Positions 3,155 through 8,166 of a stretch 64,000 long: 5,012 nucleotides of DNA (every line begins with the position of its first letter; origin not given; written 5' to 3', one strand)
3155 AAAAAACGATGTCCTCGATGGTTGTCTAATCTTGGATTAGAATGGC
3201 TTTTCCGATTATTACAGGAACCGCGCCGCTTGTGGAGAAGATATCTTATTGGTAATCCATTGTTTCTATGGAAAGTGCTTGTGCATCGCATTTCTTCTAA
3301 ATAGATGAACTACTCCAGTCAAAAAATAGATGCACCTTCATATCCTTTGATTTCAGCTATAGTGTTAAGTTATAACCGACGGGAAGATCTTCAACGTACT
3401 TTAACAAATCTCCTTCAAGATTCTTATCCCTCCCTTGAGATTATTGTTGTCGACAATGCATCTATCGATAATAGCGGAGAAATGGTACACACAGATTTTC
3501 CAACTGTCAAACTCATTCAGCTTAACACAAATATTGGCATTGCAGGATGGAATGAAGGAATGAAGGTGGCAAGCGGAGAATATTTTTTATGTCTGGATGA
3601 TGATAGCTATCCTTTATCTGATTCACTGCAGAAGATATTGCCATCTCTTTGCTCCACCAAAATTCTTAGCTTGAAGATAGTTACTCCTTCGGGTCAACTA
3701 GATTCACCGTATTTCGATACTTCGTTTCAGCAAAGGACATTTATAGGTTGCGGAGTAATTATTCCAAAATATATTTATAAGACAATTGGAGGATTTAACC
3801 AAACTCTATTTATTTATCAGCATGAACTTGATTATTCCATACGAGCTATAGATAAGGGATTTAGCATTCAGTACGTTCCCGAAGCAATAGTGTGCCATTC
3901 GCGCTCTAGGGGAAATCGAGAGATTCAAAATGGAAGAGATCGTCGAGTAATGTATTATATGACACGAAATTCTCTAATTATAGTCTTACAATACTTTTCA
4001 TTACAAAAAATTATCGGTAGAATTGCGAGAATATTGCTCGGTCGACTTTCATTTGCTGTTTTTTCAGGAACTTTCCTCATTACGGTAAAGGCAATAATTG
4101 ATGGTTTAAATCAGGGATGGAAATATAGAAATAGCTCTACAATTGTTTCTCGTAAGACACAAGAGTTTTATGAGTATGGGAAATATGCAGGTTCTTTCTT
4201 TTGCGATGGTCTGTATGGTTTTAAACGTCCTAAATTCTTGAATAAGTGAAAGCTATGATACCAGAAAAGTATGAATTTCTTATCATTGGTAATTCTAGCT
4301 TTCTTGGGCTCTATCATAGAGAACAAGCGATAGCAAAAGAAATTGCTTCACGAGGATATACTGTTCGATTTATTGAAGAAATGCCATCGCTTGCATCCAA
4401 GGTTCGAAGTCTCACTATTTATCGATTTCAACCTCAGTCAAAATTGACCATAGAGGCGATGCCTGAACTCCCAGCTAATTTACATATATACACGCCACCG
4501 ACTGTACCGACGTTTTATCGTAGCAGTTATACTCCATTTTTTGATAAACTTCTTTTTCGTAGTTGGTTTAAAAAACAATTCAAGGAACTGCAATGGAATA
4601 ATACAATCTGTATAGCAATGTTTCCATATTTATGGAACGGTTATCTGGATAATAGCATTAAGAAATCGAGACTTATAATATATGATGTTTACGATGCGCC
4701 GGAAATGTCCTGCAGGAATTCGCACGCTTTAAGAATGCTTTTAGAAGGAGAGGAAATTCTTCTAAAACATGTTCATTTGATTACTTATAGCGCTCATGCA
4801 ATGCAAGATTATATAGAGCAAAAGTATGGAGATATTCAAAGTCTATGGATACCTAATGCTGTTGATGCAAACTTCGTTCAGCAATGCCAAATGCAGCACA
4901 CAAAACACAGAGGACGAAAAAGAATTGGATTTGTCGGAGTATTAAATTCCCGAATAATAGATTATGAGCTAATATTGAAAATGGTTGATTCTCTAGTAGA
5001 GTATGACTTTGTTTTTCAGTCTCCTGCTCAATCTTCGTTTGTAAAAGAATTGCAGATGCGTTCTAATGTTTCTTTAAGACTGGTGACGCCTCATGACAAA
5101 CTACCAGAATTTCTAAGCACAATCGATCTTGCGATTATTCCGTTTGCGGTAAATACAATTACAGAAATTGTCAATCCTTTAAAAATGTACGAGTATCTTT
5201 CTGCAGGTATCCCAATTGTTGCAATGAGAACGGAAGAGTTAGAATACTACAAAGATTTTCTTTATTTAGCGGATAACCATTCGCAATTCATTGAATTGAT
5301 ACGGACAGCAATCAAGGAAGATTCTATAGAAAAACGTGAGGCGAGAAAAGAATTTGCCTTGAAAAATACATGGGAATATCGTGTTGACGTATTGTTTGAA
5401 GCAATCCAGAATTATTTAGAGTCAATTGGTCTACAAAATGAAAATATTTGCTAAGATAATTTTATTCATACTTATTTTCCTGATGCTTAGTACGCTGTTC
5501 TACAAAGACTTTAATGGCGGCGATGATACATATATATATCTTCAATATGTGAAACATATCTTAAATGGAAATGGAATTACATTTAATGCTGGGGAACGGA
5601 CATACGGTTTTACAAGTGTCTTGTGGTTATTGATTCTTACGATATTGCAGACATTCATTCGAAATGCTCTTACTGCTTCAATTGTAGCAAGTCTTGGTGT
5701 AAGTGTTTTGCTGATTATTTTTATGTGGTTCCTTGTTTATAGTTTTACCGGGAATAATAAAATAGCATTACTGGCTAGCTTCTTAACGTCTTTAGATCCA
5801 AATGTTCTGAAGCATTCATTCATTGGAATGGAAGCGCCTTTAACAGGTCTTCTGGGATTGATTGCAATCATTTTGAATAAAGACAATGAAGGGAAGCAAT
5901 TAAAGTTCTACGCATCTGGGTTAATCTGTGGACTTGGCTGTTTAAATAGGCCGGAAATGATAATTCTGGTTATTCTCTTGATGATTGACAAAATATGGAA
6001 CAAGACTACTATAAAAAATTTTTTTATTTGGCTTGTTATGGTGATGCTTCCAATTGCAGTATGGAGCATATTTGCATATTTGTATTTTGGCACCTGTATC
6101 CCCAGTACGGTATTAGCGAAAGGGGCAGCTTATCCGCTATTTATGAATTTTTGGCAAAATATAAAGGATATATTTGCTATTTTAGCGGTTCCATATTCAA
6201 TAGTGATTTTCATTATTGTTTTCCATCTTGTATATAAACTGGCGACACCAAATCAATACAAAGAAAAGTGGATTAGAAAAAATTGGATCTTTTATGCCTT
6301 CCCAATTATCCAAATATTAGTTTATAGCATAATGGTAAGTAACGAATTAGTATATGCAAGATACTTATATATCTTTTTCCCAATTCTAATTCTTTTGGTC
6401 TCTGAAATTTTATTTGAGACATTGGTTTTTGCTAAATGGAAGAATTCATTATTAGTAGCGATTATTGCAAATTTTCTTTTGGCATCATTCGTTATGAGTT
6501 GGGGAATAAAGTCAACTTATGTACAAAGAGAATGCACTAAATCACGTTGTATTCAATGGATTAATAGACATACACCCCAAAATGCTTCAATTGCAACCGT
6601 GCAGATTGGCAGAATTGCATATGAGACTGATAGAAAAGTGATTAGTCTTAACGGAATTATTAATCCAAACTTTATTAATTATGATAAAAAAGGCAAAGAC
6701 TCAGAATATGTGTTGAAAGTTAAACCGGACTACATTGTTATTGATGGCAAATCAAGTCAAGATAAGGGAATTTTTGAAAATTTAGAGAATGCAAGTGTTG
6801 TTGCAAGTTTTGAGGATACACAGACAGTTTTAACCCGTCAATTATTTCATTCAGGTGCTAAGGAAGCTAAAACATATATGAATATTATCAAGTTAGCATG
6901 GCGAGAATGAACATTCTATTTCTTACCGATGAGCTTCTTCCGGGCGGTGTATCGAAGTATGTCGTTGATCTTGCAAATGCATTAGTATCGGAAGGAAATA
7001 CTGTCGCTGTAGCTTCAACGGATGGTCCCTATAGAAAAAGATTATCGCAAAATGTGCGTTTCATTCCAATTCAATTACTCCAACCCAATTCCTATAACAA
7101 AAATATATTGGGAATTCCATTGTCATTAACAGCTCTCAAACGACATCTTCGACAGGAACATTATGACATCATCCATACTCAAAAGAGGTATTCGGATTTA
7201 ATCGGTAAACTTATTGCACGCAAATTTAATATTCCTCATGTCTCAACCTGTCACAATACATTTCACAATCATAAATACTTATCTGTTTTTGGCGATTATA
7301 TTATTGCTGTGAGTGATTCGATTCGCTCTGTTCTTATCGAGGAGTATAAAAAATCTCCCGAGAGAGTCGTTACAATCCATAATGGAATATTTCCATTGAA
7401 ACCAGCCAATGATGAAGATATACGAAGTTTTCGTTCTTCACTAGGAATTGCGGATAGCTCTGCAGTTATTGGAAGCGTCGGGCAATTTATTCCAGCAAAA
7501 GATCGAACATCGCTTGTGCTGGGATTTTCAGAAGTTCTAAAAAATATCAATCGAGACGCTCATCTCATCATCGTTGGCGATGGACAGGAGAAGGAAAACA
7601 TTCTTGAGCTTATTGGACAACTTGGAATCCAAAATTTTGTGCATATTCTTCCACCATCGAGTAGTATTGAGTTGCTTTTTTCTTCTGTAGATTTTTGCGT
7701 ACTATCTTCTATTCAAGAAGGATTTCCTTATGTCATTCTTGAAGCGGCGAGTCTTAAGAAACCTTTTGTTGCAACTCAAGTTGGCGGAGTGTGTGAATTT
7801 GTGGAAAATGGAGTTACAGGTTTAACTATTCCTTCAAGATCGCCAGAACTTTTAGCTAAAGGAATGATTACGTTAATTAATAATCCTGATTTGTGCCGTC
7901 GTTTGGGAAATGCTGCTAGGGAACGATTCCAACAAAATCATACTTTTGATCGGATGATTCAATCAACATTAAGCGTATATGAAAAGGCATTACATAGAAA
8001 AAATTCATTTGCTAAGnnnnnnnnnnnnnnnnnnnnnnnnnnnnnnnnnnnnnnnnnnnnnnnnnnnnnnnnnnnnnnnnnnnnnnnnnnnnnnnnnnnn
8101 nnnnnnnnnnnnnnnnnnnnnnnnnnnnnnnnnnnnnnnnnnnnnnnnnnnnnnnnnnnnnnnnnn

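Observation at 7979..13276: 1765-aa PorU-like C25 cysteine peptidase sits inside a glycan-biosynthesis operon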

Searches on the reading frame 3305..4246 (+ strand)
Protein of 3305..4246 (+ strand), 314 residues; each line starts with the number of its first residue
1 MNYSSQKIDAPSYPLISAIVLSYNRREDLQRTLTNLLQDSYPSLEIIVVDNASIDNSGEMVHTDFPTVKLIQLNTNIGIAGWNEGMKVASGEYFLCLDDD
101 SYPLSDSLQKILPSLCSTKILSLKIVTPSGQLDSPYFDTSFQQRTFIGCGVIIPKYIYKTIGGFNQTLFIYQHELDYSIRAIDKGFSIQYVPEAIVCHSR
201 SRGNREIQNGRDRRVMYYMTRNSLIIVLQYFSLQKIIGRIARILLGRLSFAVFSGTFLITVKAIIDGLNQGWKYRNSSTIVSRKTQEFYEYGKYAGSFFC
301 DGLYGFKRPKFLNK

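Call 8: search_protein_families(library=pfam, proteins=[window:3305-4246:+], max_evalue=0.001)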
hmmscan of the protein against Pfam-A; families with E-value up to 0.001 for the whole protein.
window:3305-4246:+ (314 aa): 3 families
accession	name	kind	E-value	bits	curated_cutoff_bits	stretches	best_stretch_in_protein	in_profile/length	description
PF00535.33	Glycos_transf_2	-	3.8e-21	76.2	23.3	1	17-117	1-105/168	Glycosyl transferase family 2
PF13641.12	Glyco_tranf_2_3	-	2.1e-10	41.4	27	1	16-119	3-114/230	Glycosyltransferase like family 2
PF10111.15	Glyco_tranf_2_2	-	0.00046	20.2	27.3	0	29-118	15-109/276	Glycosyltransferase like family 2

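Call 44: search_protein_families(library=ncbifam, proteins=[window:3305-4246:+], max_evalue=0.01)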
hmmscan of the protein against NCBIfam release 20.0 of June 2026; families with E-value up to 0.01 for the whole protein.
window:3305-4246:+ (314 aa): 19 families
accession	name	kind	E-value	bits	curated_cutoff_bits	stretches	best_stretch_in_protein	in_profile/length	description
TIGR03965.1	mycofact_glyco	equivalog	8.6e-16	57.8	280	2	11-120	71-184/467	mycofactocin biosynthesis glycosyltransferase MftF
NF041875.1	EPS_EpsD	equivalog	4.9e-15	55.7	370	1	17-138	2-129/325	exopolysaccharide biosynthesis glycosyltransferase EpsD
TIGR03937.1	PgaC_IcaA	equivalog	1e-14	54.3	422.3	1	6-101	37-136/407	poly-beta-1,6-N-acetyl-D-glucosamine synthase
TIGR01556.1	rhamnosyltran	subfamily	1.7e-12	47.1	200.55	2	41-128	18-110/281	rhamnosyltransferase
NF007482.0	PRK10073.1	equivalog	4e-12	45.8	423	1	13-101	5-98/334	glycosyltransferase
NF047683.1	TeichurnBiosyTuaG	equivalog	2.5e-09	37.1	400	1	13-112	5-108/252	teichuronic acid biosynthesis protein TuaG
NF050050.1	ProtGlycPglI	equivalog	3.2e-09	36.6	500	1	14-112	2-105/306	GalNAc(5)-diNAcBac-PP-undecaprenol beta-1,3-glucosyltransferase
NF038299.1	EPS_HpsN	equivalog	1.1e-08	34.5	425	1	14-101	1-92/317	hormogonium polysaccharide biosynthesis glycosyltransferase HpsN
TIGR04283.1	glyco_like_mftF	equivalog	1.5e-08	34.5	182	1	16-200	1-187/221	TIGR04283 family arsenosugar biosynthesis glycosyltransferase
NF053739.1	GlytfEpsEBac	equivalog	2.2e-08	33.4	450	1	14-111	1-103/265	glycosyltransferase EpsE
TIGR04195.1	S_glycosyl_SunS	equivalog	5.8e-07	28.7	350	1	11-111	54-151/421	SunS family peptide S-glycosyltransferase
TIGR03111.1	glyc2_xrt_Gpos1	hypoth_equivalog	8e-07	28.2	363.95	1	6-112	40-153/439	TIGR03111 family XrtG-associated glycosyltransferase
NF050113.1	gal_furan_GlfT1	equivalog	8.5e-07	28.6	330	1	16-119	1-108/290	galactofuranosyltransferase GlfT1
NF007453.0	PRK10018.1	equivalog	4.6e-05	23.2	382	1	13-103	5-99/280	colanic acid biosynthesis glycosyltransferase WcaA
TIGR03469.1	HpnB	hypoth_equivalog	5.2e-05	22.4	379.25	1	8-62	38-93/386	hopene-associated glycosyltransferase HpnB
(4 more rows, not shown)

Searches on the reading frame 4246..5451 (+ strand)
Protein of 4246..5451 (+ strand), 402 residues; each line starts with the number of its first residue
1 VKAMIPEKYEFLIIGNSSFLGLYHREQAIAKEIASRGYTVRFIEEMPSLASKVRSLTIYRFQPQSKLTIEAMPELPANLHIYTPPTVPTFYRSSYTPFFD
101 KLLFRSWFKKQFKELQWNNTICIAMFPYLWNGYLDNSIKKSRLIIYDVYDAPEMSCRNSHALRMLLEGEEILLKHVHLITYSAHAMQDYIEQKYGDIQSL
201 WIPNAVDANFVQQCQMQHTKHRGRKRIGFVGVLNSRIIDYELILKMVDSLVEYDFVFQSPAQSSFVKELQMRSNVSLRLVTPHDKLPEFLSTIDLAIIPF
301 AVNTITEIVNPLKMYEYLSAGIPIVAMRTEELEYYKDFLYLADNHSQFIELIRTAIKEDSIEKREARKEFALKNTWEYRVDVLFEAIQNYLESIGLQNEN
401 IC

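Call 8: search_protein_families(library=pfam, proteins=[window:4246-5451:+], max_evalue=0.001)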
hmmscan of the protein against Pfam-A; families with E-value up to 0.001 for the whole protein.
window:4246-5451:+ (402 aa): 1 family
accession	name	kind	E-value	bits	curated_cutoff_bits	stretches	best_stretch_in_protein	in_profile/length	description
PF13692.12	Glyco_trans_1_4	-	1.1e-05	26.2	27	1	224-354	1-138/142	Glycosyl transferases group 1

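Call 44: search_protein_families(library=ncbifam, proteins=[window:4246-5451:+], max_evalue=0.01)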
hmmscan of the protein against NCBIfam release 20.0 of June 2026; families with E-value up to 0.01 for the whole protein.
window:4246-5451:+ (402 aa): 3 families
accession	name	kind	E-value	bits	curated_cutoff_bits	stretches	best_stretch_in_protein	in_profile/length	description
NF047676.1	TeichurnBiosyTuaH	equivalog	3.1e-20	72.4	550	1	128-378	104-375/384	teichuronic acid biosynthesis protein TuaH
TIGR04063.1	stp3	hypoth_equivalog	0.00019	20.5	442.05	1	265-381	262-386/397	TIGR04063 family PEP-CTERM/XrtA system glycosyltransferase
NF007640.0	PRK10307.1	subfamily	0.00029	19.9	276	1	159-333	155-342/411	WcaI family glycosyltransferase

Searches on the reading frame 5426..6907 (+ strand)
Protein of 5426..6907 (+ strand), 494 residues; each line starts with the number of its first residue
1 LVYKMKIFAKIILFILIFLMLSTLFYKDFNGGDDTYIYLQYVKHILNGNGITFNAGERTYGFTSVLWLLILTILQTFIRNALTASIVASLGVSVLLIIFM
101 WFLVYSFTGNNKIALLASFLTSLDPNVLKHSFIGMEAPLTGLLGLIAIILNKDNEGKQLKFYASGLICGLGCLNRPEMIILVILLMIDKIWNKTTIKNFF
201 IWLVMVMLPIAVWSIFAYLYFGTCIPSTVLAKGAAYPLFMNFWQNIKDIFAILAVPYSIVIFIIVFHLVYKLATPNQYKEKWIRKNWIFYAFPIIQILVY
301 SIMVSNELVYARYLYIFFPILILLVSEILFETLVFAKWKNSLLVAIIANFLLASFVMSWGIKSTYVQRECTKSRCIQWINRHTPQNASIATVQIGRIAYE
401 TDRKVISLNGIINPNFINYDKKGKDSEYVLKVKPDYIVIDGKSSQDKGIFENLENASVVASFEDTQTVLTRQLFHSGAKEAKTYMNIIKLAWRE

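Call 8: search_protein_families(library=pfam, proteins=[window:5426-6907:+], max_evalue=0.001)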
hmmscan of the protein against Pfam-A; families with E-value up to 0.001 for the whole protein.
window:5426-6907:+ (494 aa): 0 families

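Call 44: search_protein_families(library=ncbifam, proteins=[window:5426-6907:+], max_evalue=0.01)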
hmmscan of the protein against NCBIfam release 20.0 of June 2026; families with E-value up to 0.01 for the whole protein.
window:5426-6907:+ (494 aa): 2 families
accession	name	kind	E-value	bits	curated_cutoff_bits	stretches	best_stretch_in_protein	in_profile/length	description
NF047440.1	LA3751_2_3_fam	subfamily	4.8e-10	38.8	200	1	89-365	101-383/460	LA_3751/LA_3752 family putative glycosyltransferase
NF041481.1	beta_arabfuran_tase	equivalog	1.3e-09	36.7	1050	2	32-100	28-98/633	terminal beta-(1->2)-arabinofuranosyltransferase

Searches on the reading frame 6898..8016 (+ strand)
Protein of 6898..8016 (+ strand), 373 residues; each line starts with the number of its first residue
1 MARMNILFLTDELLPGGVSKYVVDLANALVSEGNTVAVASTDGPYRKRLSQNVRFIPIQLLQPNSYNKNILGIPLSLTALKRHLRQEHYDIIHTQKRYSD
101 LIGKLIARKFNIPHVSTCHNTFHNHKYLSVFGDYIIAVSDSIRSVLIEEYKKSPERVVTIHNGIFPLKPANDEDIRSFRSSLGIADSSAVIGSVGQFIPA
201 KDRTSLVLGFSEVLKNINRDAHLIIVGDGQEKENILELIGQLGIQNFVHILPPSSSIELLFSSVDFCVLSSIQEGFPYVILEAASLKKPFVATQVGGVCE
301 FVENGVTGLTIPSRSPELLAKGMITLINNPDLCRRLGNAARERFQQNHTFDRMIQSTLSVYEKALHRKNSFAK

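Call 8: search_protein_families(library=pfam, proteins=[window:6898-8016:+], max_evalue=0.001)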
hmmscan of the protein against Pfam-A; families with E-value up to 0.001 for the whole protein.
window:6898-8016:+ (373 aa): 7 families
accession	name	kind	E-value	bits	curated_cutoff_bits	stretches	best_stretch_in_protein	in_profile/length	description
PF00534.26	Glycos_transf_1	-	2.9e-33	115.2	26.4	1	176-343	3-172/172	Glycosyl transferases group 1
PF13439.12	Glyco_transf_4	-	5.5e-27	95.3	28.5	1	15-164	1-166/170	Glycosyltransferase Family 4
PF13692.12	Glyco_trans_1_4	-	1.5e-26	93.8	27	1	190-329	3-142/142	Glycosyl transferases group 1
PF13579.12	Glyco_trans_4_4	-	2.5e-12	47.9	29.7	1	16-123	1-106/158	Glycosyl transferase 4-like domain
PF13477.12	Glyco_trans_4_2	-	5.5e-07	30.3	23.4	1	19-130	10-119/139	Glycosyl transferase 4-like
PF13524.12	Glyco_trans_1_2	-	7.3e-05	23.2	25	1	276-357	63-142/144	Glycosyl transferase-like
PF20706.3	GT4-conflict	-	0.00099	18.6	26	0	248-308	263-326/385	Family 4 Glycosyltransferase in conflict systems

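Call 44: search_protein_families(library=ncbifam, proteins=[window:6898-8016:+], max_evalue=0.01)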
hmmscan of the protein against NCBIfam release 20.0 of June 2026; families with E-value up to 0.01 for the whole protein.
window:6898-8016:+ (373 aa): 35 families (the best 25 are shown)
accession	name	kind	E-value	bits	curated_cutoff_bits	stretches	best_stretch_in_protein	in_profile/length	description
TIGR03088.1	stp2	hypoth_equivalog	2.8e-42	145.1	409.05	1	126-365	131-374/374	TIGR03088 family PEP-CTERM/XrtA system glycosyltransferase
TIGR03999.1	thiol_BshA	equivalog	1.8e-31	109.4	273.7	1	23-365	19-374/375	N-acetyl-alpha-D-glucosaminyl L-malate synthase BshA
TIGR03449.1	mycothiol_MshA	equivalog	1e-29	103.7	462.5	2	133-366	166-405/406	D-inositol-3-phosphate glycosyltransferase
TIGR02149.1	glgA_Coryne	subfamily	1.2e-23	83.9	302.4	1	132-364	145-390/391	glycogen synthase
TIGR04157.1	glyco_rSAM_CFB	subfamily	3.3e-23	82.4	400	1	113-360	151-405/406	TIGR04157 family glycosyltransferase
NF041876.1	EPS_EpsE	equivalog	5.5e-21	75.2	400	1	191-351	217-383/389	exopolysaccharide biosynthesis GT4 family glycosyltransferase EpsE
NF011726.0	PRK15179.1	equivalog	9.1e-19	67.2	733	1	156-362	483-692/694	Vi polysaccharide biosynthesis protein TviE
TIGR04047.1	MSMEG_0565_glyc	hypoth_equivalog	1.2e-16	60.8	259.85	1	11-362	7-372/373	MSMEG_0565 family glycosyltransferase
TIGR04063.1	stp3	hypoth_equivalog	1.4e-16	60.4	442.05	1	133-365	159-396/397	TIGR04063 family PEP-CTERM/XrtA system glycosyltransferase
NF047684.1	TeichurnBiosyTuaC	equivalog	7e-16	58.1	550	1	133-364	166-389/391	teichuronic acid biosynthesis protein TuaC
NF049988.1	MGlcDAGSynMgs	equivalog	1.1e-15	57.9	400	2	171-367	196-390/398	alpha-monoglucosyldiacylglycerol synthase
NF038011.1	PelF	equivalog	2.4e-14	53.2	100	1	133-361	259-489/489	GT4 family glycosyltransferase PelF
NF050063.1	ProtGlycPglJ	equivalog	1.7e-13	50.5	500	1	114-346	121-349/363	N-acetylgalactosamine-N,N'-diacetylbacillosaminyl-diphospho-undecaprenol 4-alpha-N-acetylgalactosaminyltransferase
NF053787.1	GlcN_PG_synth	equivalog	2.2e-13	49.8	480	1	176-364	185-359/361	N-acetylglucosaminyl phosphatidylglycerol synthase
NF050056.1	ProtGlycPglH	equivalog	2.4e-13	49.9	600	1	4-353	1-342/354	GalNAc-alpha-(1->4)-GalNAc-alpha-(1->3)-diNAcBac-PP-undecaprenol alpha-1,4-N-acetyl-D-galactosaminyltransferase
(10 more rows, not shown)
